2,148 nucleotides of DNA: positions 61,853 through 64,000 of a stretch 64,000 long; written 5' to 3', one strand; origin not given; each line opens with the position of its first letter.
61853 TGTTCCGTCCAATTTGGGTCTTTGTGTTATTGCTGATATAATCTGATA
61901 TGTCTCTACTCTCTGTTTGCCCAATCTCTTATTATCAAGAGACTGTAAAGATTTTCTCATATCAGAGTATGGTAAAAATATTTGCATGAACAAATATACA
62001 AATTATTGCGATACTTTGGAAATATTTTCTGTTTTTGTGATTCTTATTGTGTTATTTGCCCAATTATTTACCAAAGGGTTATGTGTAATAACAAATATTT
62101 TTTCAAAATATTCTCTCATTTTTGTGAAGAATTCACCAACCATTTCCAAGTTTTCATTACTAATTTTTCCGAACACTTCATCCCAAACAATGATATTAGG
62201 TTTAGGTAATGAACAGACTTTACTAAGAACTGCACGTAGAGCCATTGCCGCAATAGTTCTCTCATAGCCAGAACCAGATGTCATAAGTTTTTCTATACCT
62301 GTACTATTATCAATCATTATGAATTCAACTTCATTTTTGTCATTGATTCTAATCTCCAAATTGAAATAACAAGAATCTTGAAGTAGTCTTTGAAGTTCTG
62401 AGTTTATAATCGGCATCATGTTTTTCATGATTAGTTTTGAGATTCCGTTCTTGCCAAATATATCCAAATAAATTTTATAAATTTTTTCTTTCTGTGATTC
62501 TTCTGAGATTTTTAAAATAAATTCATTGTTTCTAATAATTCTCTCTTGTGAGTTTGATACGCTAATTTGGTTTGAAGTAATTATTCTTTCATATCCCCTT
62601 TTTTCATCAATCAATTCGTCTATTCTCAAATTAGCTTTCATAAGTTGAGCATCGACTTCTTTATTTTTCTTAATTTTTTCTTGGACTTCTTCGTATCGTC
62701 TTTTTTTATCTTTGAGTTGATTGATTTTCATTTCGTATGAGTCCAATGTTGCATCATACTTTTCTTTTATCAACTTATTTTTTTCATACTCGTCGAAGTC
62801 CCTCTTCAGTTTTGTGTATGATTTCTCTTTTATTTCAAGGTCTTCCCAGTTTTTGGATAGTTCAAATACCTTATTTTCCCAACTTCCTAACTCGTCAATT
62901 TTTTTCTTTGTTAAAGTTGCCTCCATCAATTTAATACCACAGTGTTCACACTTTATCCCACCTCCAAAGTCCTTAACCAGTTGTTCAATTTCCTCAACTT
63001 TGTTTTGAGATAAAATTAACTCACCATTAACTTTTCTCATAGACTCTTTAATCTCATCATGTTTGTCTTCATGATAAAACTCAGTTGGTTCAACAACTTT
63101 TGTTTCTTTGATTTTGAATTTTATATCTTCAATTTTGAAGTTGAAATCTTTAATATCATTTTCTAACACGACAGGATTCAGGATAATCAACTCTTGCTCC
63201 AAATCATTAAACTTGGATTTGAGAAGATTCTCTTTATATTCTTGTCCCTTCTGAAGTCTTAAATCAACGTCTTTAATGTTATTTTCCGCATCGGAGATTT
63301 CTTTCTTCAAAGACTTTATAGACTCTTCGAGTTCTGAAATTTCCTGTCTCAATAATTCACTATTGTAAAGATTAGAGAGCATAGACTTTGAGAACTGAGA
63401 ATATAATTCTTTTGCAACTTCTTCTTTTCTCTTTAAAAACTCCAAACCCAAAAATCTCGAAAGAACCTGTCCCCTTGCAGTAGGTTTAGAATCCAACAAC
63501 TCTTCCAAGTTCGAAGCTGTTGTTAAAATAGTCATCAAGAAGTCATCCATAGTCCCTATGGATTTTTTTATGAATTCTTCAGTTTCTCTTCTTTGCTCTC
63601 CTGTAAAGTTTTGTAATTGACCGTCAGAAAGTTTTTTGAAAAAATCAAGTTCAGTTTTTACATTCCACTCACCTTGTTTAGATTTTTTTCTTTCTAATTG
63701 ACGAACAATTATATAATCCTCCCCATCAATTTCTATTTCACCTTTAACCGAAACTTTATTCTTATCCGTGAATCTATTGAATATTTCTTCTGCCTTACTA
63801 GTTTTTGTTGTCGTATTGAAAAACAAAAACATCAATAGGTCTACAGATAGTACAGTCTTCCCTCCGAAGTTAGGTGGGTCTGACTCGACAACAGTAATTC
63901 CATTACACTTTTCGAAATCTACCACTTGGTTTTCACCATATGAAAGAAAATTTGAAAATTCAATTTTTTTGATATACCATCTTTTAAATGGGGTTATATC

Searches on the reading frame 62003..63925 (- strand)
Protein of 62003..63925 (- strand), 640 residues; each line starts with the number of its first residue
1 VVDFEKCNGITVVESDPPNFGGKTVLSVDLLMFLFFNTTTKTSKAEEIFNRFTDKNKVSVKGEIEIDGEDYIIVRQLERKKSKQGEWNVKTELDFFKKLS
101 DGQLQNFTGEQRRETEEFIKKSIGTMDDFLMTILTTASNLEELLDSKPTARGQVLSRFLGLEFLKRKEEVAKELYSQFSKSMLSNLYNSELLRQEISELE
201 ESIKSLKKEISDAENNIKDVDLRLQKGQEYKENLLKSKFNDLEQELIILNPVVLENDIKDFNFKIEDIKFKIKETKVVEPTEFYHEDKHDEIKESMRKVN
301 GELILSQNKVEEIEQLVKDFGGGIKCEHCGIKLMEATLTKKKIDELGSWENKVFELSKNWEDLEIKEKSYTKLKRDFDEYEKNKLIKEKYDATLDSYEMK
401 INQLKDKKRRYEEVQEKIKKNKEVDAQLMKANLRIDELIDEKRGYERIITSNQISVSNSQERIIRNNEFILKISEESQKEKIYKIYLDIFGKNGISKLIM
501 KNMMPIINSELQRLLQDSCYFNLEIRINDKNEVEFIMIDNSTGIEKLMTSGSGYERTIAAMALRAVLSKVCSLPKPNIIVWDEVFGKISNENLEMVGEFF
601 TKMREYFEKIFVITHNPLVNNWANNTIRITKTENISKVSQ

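Call 13: search_protein_families(library=phrogs, proteins=[window:62003-63925:-], max_evalue=0.001)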
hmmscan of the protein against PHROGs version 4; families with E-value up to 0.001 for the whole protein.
window:62003-63925:- (640 aa): 3 families
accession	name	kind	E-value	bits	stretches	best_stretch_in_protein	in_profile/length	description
phrog_77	-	DNA, RNA and nucleotide metabolism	8.4e-43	148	1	18-640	328-954/967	SbcC-like subunit of palindrome specific endonuclease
phrog_35725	-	other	6.6e-09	35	1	339-591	1082-1314/1376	metallo-phosphoesterase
phrog_15167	-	other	7.2e-05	23.3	1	502-639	70-209/211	ATPase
